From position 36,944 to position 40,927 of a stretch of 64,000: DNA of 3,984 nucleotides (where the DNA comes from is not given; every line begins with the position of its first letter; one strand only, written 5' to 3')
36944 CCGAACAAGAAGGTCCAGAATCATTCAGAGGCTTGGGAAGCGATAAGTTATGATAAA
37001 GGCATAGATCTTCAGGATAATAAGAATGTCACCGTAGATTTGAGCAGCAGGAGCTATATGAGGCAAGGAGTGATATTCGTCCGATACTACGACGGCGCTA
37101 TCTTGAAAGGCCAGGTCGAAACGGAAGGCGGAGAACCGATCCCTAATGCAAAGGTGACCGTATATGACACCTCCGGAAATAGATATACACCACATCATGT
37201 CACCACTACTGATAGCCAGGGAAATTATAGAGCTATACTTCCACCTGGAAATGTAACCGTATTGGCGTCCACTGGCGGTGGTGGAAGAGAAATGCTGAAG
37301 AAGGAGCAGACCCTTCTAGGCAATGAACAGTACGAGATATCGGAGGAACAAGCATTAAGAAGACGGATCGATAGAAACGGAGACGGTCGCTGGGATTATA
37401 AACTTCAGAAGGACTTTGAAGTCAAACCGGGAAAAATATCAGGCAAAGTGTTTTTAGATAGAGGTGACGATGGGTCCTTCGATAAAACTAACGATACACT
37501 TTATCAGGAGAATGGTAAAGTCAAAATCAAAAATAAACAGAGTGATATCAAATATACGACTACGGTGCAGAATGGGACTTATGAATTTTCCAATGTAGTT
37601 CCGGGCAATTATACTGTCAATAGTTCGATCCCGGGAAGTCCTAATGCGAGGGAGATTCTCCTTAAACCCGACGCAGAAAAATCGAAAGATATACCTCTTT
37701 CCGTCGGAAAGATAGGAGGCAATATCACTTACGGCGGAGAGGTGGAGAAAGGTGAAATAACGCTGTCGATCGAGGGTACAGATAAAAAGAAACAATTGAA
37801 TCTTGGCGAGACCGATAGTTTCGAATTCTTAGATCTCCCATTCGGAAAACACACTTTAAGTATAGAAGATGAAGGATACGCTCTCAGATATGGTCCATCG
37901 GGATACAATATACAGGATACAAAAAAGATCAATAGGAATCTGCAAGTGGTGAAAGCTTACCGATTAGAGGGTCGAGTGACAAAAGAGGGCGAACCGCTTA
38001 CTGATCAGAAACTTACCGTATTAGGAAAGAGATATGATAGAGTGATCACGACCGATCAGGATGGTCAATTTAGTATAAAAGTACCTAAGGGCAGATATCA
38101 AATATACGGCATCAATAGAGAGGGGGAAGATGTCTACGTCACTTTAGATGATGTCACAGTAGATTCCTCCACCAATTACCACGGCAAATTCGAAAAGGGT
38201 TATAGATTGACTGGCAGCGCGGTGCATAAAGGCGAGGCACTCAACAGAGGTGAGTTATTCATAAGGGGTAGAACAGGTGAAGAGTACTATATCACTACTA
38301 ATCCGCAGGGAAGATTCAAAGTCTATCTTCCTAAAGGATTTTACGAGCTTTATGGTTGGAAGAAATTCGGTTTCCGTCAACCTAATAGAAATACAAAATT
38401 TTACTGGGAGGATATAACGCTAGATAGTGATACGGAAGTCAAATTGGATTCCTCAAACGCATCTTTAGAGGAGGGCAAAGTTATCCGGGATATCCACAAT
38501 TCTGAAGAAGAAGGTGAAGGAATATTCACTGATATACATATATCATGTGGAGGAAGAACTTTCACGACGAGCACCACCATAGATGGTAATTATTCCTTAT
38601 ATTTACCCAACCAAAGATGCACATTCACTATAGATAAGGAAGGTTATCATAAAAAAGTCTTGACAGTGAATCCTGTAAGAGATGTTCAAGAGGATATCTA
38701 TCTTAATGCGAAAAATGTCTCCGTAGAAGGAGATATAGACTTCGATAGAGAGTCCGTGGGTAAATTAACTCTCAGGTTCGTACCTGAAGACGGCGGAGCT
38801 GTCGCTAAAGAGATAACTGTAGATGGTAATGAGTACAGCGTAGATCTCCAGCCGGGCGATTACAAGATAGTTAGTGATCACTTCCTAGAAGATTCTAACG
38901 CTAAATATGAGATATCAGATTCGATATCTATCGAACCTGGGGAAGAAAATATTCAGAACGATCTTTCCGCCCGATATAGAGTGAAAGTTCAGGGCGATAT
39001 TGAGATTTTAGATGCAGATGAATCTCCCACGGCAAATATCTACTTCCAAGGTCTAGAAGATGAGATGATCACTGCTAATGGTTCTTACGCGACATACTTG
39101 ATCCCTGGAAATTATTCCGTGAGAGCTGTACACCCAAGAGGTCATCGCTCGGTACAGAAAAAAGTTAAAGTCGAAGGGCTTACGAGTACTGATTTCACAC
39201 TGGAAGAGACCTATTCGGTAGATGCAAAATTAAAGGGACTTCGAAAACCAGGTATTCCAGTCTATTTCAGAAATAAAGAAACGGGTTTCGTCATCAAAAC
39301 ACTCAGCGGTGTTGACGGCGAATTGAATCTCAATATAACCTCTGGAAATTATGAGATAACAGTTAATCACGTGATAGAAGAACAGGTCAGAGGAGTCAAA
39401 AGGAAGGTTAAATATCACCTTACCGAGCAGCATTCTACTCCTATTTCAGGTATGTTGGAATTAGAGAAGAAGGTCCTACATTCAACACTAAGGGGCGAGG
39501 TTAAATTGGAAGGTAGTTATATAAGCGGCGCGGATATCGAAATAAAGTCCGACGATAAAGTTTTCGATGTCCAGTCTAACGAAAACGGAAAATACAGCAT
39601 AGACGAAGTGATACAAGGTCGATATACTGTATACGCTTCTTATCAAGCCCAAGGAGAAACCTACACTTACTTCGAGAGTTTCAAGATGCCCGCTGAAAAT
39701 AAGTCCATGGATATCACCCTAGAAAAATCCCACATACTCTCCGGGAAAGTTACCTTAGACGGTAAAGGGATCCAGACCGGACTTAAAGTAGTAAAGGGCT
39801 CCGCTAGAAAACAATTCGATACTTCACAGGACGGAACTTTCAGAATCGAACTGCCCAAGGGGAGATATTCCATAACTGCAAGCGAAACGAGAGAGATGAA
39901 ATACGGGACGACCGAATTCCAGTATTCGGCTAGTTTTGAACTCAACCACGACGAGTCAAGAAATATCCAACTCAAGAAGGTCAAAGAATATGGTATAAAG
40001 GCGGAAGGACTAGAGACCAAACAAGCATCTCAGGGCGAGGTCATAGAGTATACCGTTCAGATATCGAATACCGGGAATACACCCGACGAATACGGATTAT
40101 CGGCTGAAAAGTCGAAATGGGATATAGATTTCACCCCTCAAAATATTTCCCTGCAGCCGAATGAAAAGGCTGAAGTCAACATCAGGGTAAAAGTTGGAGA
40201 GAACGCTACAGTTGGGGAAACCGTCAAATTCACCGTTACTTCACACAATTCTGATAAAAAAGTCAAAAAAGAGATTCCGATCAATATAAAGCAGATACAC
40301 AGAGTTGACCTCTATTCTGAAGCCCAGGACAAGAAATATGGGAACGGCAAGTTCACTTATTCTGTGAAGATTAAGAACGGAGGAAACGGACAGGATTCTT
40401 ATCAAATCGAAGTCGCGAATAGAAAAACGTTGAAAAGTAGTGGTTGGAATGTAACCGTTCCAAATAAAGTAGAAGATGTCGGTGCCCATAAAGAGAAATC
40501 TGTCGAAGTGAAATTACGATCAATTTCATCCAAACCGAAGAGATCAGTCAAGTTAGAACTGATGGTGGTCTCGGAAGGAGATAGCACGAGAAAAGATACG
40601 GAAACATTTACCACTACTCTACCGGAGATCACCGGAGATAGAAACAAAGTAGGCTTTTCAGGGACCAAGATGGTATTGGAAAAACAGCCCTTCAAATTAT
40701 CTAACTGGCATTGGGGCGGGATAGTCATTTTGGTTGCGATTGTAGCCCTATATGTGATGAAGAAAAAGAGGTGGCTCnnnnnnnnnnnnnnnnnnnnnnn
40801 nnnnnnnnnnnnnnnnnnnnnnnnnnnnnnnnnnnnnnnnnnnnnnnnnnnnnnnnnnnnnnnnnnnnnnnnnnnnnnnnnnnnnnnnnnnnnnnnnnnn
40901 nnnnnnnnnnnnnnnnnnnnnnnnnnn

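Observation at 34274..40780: Giant AglB/STT3 oligosaccharyltransferase fused to a ~1250-aa array of Ig-like/CARDB-like domains with a second C-terminal membrane anchor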

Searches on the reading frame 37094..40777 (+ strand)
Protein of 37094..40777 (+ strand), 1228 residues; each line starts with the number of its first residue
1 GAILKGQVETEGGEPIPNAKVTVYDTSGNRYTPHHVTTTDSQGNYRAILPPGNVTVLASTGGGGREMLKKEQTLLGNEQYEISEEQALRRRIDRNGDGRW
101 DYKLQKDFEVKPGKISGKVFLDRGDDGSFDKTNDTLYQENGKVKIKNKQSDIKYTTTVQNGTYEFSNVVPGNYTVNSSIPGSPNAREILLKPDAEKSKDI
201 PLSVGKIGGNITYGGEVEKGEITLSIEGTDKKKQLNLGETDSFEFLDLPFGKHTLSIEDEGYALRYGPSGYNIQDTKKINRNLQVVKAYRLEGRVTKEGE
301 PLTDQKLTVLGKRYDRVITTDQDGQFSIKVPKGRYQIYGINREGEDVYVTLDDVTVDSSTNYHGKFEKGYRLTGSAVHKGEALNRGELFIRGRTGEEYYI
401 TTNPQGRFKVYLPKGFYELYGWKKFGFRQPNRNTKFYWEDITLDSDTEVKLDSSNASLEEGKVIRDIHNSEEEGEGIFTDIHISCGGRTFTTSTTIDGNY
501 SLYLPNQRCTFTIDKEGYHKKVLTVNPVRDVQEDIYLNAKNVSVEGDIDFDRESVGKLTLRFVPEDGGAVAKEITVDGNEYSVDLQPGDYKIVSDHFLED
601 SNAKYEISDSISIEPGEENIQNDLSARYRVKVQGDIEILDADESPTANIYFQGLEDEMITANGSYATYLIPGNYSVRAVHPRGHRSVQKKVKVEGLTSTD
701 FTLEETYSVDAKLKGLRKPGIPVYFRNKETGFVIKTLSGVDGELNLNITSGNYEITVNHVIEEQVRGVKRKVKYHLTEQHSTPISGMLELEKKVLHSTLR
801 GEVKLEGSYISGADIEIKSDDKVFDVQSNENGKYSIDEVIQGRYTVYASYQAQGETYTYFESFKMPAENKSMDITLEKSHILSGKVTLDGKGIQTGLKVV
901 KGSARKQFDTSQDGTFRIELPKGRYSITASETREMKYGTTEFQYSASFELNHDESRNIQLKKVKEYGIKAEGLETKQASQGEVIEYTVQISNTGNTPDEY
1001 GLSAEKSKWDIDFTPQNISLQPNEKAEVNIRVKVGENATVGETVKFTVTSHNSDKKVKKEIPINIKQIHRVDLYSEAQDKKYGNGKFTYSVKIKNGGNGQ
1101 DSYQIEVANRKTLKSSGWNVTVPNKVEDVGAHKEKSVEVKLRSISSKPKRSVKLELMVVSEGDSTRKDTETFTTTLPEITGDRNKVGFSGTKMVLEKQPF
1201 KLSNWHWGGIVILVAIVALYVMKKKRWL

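Call 29: search_solved_structures(query=window:37094-40777:+, max_evalue=0.01)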
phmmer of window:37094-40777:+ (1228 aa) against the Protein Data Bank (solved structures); distinct sequences matched with E-value up to 0.01: 0.

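Call 54: search_protein_representatives(protein=window:37181-40777:+)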
Query: 1199 residues. Proteins with E-value up to 0.001 (for the whole library): 1497; up to 1e-10: 428; up to 1e-30: 88. The best 150 are listed.
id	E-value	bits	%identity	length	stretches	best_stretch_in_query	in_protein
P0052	5.6e-297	1004.8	42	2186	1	1-1199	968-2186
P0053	3.9e-282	955.7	41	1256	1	3-1199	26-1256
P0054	3.4e-206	704.2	35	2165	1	1-1199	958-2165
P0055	6.7e-188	643.6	32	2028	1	2-1199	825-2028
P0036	2.6e-184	631.7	44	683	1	515-1199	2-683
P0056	5.4e-178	610.8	31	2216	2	76-1199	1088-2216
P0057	1.6e-167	576.1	30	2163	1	3-1199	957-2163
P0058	5.6e-150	518.0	32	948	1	282-1199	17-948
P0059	3.4e-94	333.3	27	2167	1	4-1196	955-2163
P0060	8.6e-81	288.9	27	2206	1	4-1136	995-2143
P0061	7.4e-75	269.2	27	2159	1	3-1196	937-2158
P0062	3.2e-74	267.1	26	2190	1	4-1197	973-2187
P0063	6.6e-74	266.1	26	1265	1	3-1189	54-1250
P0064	8.2e-73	262.5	26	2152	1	4-1197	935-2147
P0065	5.5e-72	259.7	27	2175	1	3-1191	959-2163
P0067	1.3e-70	255.2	25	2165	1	4-1096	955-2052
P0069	1.1e-65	238.9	27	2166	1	3-1169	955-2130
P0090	2.6e-54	201.2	24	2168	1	3-1092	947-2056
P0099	2.4e-50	188.1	25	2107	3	3-603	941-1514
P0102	1.7e-48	181.9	23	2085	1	4-1151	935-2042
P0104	5.5e-48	180.2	24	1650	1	4-1196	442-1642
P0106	2.4e-47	178.1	24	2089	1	4-1149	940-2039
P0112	1.6e-43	165.5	23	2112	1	3-1188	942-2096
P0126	1.1e-34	136.3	24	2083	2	4-564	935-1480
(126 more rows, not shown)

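Call 76: list_cluster_members(proteins=[P0067, P0126, P0099, P0112, P0102, P0106, P0069, P0065, P0052, P0090])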
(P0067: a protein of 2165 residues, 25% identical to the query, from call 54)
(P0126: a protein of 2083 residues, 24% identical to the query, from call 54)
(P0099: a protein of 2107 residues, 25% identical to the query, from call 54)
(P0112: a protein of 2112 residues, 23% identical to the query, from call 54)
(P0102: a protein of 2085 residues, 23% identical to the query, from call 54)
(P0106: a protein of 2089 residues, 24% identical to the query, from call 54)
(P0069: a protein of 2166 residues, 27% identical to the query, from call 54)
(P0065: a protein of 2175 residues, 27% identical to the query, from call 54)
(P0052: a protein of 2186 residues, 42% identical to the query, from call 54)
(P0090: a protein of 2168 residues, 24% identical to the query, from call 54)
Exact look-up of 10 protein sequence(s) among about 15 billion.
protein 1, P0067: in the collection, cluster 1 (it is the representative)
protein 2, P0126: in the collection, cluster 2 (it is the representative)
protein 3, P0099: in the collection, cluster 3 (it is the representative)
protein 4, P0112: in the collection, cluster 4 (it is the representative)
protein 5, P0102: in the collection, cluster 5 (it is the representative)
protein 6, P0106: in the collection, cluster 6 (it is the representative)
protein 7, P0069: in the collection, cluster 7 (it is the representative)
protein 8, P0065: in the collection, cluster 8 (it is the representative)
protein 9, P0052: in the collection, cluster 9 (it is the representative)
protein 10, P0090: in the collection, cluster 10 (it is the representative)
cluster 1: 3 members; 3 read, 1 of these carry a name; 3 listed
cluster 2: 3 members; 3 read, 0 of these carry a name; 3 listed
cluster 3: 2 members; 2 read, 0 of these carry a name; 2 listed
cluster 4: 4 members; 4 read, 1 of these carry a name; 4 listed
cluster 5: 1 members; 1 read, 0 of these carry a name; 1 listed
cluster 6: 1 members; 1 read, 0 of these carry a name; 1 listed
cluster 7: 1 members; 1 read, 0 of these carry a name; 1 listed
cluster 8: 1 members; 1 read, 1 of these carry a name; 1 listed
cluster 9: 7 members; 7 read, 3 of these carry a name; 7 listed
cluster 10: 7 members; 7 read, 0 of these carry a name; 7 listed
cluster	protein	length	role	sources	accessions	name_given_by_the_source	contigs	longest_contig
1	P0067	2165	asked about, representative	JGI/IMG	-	-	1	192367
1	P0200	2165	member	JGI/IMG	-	dolichyl-phosphooligosaccharide-protein glycotransferase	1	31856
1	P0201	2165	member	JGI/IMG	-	-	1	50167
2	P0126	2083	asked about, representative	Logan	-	-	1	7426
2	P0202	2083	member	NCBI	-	-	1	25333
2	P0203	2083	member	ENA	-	-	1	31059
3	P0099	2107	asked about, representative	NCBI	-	-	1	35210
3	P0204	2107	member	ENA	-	-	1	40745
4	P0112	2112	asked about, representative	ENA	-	-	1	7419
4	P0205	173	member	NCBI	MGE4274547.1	MAG: glycosyltransferase family 39 protein, partial [Candidatus Methanomethylophilaceae ...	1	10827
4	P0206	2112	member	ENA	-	-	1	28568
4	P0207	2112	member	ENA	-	-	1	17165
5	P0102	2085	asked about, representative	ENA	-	-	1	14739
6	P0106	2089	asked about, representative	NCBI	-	-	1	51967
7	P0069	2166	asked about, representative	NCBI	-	-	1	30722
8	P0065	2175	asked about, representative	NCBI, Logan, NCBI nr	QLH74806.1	MAG: glycosyltransferase family 39 protein [Methanomassiliicoccales archaeon]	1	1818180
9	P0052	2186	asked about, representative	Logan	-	-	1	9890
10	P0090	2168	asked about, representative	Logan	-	-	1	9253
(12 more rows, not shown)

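Call 77: predict_structure(alignment_id=A5)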
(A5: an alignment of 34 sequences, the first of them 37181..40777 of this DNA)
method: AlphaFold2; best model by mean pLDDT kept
length: 1199 residues; sequences in the alignment: 34
mean_pLDDT: 86.0   pTM: 0.40
mean pLDDT of the five models: 86.0, 85.8, 85.7, 85.2, 84.5
residues with pLDDT >= 90: 542; 70-90: 543; 50-70: 101; < 50: 13
segments of 3 or more residues with pLDDT < 50: 1-3, 33-36, 1169-1171, 1197-1199
pLDDT, mean of each block of 10 residues (from residue 1): 60 78 83 52 74 85 83 82 89 82 73 83 84 88 87 78 89 88 84 85 80 86 88 88 76 91 94 93 85 93 90 92 89 95 95 91 84 93 94 74 79 94 89 79 72 85 79 87 90 84 78 93 84 84 90 92 88 86 88 92 91 81 90 91 92 88 89 91 87 91 90 89 92 75 86 85 82 94 95 89 91 91 93 87 96 96 94 93 95 96 84 92 95 91 89 92 92 86 93 93 90 89 92 90 75 74 89 91 88 87 87 83 86 90 72 62 60 68 84 65
secondary structure, 60 per line:
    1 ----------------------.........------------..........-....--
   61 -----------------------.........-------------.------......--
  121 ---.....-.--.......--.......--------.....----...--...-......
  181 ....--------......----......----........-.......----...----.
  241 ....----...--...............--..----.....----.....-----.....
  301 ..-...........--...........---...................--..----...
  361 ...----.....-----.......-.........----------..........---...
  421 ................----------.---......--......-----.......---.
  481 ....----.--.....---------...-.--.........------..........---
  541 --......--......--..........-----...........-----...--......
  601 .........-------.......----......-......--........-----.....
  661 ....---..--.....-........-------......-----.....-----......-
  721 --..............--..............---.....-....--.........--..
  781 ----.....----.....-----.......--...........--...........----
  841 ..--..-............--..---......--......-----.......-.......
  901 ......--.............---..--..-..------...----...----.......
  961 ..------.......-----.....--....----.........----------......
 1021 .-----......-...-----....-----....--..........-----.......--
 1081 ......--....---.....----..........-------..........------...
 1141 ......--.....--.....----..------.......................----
elements in order (helices of 4 or more, strands of 3 or more residues): E23-31 E44-53 H55-58 E84-92 E113-118 E124-128 E133-139 E142-148 E157-161 E166-168 E171-173 E175-184 E193-198 E203-208 E213-220 E222-228 E233-235 E240-244 E249-251 E254-268 E277-281 E286-290 E296-302 E304-314 E317-327 E331-349 E358-363 E368-372 E378-384 E386-394 E405-414 E418-436 E451-456 E459-464 E470-476 E480-484 E492-496 E506-508 E513-521 E528-537 E543-548 E551-556 E559-568 E574-584 E590-592 E595-609 E617-623 E628-633 E635-640 E643-650 E656-664 E672-676 E678-685 E693-698 E704-708 E714-719 E723-736 E739-752 E756-760 E762-765 E768-776 E785-789 E794-798 E804-810 E813-823 E826-836 E848-859 E867-872 E875-880 E886-892 E894-906 E909-921 E940-942 E947-949 E954-962 E969-975 E981-985 E988-991 E996-1004 E1015-1021 E1027-1032 E1034-1036 E1042-1045 E1051-1054 E1057-1066 E1072-1078 H1081-1086 E1089-1092 E1096-1100 E1105-1114 E1122-1131 E1138-1146 E1149-1153 E1156-1160 H1173-1195

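Call 79: fold_search(model_id=the predicted structure, library=pdb)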
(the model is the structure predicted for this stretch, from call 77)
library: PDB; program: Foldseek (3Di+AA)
matches with E <= 10: 1943; with E <= 0.001: 159
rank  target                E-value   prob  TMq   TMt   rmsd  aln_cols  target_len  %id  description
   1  9ijj_4G               6.4e-15  1.00  0.09  0.04  134.1      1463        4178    9  In situ structure of the central apparatus in mouse sperm axoneme. (released 2025-06-04)
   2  9ijj_h                1.3e-13  1.00  0.09  0.08  49.8      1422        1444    8  In situ structure of the central apparatus in mouse sperm axoneme. (released 2025-06-04)
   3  7som_D                2.4e-13  1.00  0.09  0.07  50.1      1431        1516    8  Ciliary C2 central pair apparatus isolated from Chlamydomonas reinhardtii (released 2022-04-13)
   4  9ijj_4I               4.3e-13  1.00  0.11  0.05  138.5      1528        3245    8  In situ structure of the central apparatus in mouse sperm axoneme. (released 2025-06-04)
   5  9ijj_O                1.8e-12  1.00  0.11  0.10  121.8      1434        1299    8  In situ structure of the central apparatus in mouse sperm axoneme. (released 2025-06-04)
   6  7sqc_O0               5.0e-12  1.00  0.12  0.12  72.4      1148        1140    9  Ciliary C1 central pair apparatus isolated from Chlamydomonas reinhardtii (released 2022-04-13)
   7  9ijj_4H               5.7e-12  1.00  0.11  0.04  143.3      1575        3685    8  In situ structure of the central apparatus in mouse sperm axoneme. (released 2025-06-04)
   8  7q61_A                1.0e-10  1.00  0.09  0.09  38.1      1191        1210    8  Structure of TEV conjugated A2ML1 (A2ML1-TC) (released 2022-04-20)
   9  7q1y_A                1.4e-10  1.00  0.09  0.08  37.4      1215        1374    8  X-ray structure of human A2ML1 (released 2022-04-20)
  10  6fwv_B                3.4e-10  1.00  0.08  0.16  35.7       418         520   14  The Bacillus anthracis TIE protein (released 2018-08-08)
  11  9fx3_A                4.0e-10  1.00  0.09  0.09  35.3      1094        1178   10  Structure of active human CD109 (released 2025-03-19)
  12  4u48                  4.2e-10  1.00  0.10  0.09  44.7      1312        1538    8  Crystal structure of Salmonella alpha-2-macroglobulin (released 2014-09-17)
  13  7r5k_10               4.2e-10  1.00  0.08  0.06  94.4      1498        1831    8  Human nuclear pore complex (constricted) (released 2022-06-22)
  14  6fwv_A                1.4e-09  1.00  0.09  0.17  33.7       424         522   14  The Bacillus anthracis TIE protein (released 2018-08-08)
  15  9fx2                  1.8e-09  1.00  0.09  0.09  35.0      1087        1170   10  Structure of methylamine activated CD109 (released 2025-03-19)
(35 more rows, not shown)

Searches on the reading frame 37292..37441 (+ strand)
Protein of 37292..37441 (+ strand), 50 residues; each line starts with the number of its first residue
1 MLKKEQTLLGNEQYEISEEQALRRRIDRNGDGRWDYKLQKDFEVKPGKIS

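Call 84: search_protein_families(library=pfam, proteins=[window:37292-37441:+], max_evalue=0.01)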
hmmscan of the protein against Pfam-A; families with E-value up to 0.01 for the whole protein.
window:37292-37441:+ (50 aa): 0 families

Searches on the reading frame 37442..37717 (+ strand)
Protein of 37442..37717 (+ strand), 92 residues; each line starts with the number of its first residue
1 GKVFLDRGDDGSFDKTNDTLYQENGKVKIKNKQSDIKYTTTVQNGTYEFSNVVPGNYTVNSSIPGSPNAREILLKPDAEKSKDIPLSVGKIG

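Call 83: search_protein_families(library=pfam, proteins=[window:37442-37717:+], max_evalue=0.01)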
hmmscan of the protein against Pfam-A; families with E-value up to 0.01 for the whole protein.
window:37442-37717:+ (92 aa): 6 families
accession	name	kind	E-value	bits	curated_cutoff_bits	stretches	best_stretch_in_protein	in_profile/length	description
PF17210.9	SdrD_B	-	6.1e-08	33.3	29.7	1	3-65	7-68/112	SdrD B-like domain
PF13620.12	CarboxypepD_reg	-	7e-07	29.9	32.3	1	24-86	16-81/82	Carboxypeptidase regulatory-like domain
PF14686.12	fn3_3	-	0.00019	21.6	24.4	1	26-59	15-49/75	Polysaccharide lyase family 4, domain II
PF17802.7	SpaA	-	0.00068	20.2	23.1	1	19-59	22-56/91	Prealbumin-like fold domain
PF23194.1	NOMO_5th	-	0.0031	18.3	27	1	18-78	13-74/89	NOMO fifth transthyretin-like domain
PF13715.12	CarbopepD_reg_2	-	0.0062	17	32.2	1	37-81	26-71/88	CarboxypepD_reg-like domain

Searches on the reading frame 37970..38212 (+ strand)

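Call 83: search_protein_families(library=pfam, proteins=[window:37970-38212:+], max_evalue=0.01)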
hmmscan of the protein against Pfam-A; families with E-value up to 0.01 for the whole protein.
window:37970-38212:+ (81 aa): 5 families
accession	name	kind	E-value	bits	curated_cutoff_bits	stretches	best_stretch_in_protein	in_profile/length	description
PF13620.12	CarboxypepD_reg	-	1.2e-05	26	32.3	1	1-45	4-52/82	Carboxypeptidase regulatory-like domain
PF13715.12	CarbopepD_reg_2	-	0.00048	20.5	32.2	1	1-45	3-48/88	CarboxypepD_reg-like domain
PF20598.4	DUF6795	-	0.0013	19.5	27.4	1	1-38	3-45/103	Domain of unknown function (DUF6795)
PF10670.15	DUF4198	-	0.0036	17.9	34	1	1-43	151-201/209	Domain of unknown function (DUF4198)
PF17802.7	SpaA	-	0.0048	17.5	23.1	1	5-45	11-56/91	Prealbumin-like fold domain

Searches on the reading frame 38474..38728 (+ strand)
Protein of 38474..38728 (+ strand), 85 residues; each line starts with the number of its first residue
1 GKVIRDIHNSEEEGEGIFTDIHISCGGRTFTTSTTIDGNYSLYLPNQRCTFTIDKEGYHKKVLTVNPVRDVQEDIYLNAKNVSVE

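Call 83: search_protein_families(library=pfam, proteins=[window:38474-38728:+], max_evalue=0.01)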
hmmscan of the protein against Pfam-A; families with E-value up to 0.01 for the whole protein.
window:38474-38728:+ (85 aa): 2 families
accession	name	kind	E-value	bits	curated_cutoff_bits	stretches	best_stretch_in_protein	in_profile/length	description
PF13715.12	CarbopepD_reg_2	-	2.3e-05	24.8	32.2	1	20-81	16-78/88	CarboxypepD_reg-like domain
PF13620.12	CarboxypepD_reg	-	0.00025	21.8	32.3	1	26-76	26-80/82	Carboxypeptidase regulatory-like domain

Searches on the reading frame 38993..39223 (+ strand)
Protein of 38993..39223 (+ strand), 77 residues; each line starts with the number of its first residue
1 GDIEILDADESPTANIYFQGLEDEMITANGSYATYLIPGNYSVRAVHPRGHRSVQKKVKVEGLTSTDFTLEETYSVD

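Call 83: search_protein_families(library=pfam, proteins=[window:38993-39223:+], max_evalue=0.01)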
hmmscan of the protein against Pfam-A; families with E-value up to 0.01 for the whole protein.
window:38993-39223:+ (77 aa): 2 families
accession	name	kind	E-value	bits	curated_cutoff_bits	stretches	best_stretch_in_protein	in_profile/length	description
PF13620.12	CarboxypepD_reg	-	0.0023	18.7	32.3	1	25-70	32-81/82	Carboxypeptidase regulatory-like domain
PF07210.18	DUF1416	-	0.0061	16.9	23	1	26-67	53-94/97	Protein of unknown function (DUF1416)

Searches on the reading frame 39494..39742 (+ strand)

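Call 83: search_protein_families(library=pfam, proteins=[window:39494-39742:+], max_evalue=0.01)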
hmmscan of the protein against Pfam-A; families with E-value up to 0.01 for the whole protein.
window:39494-39742:+ (83 aa): 5 families
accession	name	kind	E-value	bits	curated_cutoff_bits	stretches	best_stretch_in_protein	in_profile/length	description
PF13620.12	CarboxypepD_reg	-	5.1e-08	33.6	32.3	1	6-57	10-63/82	Carboxypeptidase regulatory-like domain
PF13715.12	CarbopepD_reg_2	-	0.00013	22.3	32.2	1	4-51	6-53/88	CarboxypepD_reg-like domain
PF17802.7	SpaA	-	0.0005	20.6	23.1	1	7-47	13-57/91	Prealbumin-like fold domain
PF17210.9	SdrD_B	-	0.0015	19.1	29.7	1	10-59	24-74/112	SdrD B-like domain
PF14686.12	fn3_3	-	0.0019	18.4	24.4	1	21-54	24-56/75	Polysaccharide lyase family 4, domain II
